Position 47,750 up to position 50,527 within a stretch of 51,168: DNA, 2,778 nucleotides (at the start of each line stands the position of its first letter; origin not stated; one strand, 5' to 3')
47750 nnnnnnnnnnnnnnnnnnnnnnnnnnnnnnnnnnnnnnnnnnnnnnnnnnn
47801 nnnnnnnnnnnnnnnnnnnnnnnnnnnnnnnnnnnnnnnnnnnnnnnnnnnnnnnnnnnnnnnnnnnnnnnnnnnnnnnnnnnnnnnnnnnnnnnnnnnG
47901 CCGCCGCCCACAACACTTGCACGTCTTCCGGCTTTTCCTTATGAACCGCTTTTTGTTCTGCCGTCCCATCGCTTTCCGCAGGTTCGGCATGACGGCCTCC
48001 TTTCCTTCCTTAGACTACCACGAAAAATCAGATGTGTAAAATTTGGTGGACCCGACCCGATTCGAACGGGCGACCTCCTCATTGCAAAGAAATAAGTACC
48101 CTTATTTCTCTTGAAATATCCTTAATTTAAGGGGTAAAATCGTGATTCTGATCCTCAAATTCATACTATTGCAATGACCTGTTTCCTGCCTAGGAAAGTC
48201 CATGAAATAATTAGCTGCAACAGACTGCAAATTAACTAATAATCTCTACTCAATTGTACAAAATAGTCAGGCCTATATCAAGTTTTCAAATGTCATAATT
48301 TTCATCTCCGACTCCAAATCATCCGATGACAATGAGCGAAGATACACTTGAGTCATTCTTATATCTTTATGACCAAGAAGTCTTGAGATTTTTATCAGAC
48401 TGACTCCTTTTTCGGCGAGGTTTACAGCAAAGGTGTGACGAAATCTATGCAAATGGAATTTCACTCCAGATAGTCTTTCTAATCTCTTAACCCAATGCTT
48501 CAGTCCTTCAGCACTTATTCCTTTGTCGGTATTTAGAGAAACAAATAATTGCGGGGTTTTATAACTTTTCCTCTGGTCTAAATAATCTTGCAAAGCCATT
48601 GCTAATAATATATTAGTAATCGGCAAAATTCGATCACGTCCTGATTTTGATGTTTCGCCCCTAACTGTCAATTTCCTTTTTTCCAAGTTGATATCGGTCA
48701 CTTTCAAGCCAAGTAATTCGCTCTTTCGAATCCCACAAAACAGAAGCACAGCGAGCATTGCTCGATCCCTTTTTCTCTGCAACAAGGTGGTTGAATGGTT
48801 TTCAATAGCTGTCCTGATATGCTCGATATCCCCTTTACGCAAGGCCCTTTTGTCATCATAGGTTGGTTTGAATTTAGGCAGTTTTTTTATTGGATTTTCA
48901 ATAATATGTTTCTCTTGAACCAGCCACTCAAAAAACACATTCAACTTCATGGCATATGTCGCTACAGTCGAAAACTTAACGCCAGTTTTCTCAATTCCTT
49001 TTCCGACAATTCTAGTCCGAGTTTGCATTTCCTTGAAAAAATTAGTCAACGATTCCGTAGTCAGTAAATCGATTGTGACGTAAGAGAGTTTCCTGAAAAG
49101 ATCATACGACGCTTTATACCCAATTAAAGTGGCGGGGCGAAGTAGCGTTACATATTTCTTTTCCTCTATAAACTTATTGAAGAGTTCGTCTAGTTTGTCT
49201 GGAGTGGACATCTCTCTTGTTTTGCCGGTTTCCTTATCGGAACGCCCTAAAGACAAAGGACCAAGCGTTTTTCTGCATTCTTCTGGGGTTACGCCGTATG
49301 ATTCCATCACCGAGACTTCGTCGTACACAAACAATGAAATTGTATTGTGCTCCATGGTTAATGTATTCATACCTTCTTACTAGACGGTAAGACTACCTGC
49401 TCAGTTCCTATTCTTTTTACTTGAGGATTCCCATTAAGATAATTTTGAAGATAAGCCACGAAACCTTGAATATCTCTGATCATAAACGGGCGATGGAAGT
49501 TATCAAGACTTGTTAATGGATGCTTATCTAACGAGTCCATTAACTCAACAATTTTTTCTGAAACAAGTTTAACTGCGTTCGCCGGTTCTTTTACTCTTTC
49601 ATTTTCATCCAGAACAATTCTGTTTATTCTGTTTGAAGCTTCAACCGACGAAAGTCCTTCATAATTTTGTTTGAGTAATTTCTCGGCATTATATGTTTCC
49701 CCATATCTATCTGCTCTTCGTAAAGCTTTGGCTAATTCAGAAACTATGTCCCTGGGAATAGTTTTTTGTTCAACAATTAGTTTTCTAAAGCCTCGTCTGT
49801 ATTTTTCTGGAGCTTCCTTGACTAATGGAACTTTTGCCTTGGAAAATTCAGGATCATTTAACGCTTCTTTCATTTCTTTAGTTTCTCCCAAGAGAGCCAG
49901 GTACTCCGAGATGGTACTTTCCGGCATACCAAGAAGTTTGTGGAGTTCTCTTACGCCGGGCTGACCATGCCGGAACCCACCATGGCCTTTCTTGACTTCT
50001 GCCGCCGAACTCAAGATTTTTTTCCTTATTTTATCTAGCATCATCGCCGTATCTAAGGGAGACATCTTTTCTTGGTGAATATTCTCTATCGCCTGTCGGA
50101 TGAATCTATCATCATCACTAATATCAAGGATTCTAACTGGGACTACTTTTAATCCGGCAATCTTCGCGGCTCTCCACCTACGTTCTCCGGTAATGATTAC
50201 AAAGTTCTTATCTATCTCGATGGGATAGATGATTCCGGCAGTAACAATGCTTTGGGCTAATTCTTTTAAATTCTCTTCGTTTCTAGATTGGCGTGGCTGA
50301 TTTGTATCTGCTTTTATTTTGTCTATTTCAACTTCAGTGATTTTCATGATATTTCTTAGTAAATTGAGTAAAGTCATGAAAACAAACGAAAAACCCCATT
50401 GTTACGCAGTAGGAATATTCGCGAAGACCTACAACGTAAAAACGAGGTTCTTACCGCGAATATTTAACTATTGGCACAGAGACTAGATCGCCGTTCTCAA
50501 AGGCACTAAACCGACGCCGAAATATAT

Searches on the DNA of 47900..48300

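Call 126: search_rna_families(source=window, start=47900, end=48300, threshold=evalue, max_evalue=1, show_alignments=1)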
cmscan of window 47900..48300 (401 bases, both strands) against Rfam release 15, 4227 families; matches with E-value up to 1: 0.
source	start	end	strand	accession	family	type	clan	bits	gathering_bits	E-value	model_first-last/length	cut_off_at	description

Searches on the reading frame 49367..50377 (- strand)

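Call 53: search_protein_families(library=pfam, proteins=[window:49367-50377:-], max_evalue=0.001)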
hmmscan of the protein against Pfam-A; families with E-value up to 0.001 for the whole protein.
window:49367-50377:- (336 aa): 1 family
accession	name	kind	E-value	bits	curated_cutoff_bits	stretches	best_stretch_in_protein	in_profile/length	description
PF02195.25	ParB_N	-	3.2e-21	75.6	26.3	1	12-101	2-95/95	ParB N-terminal domain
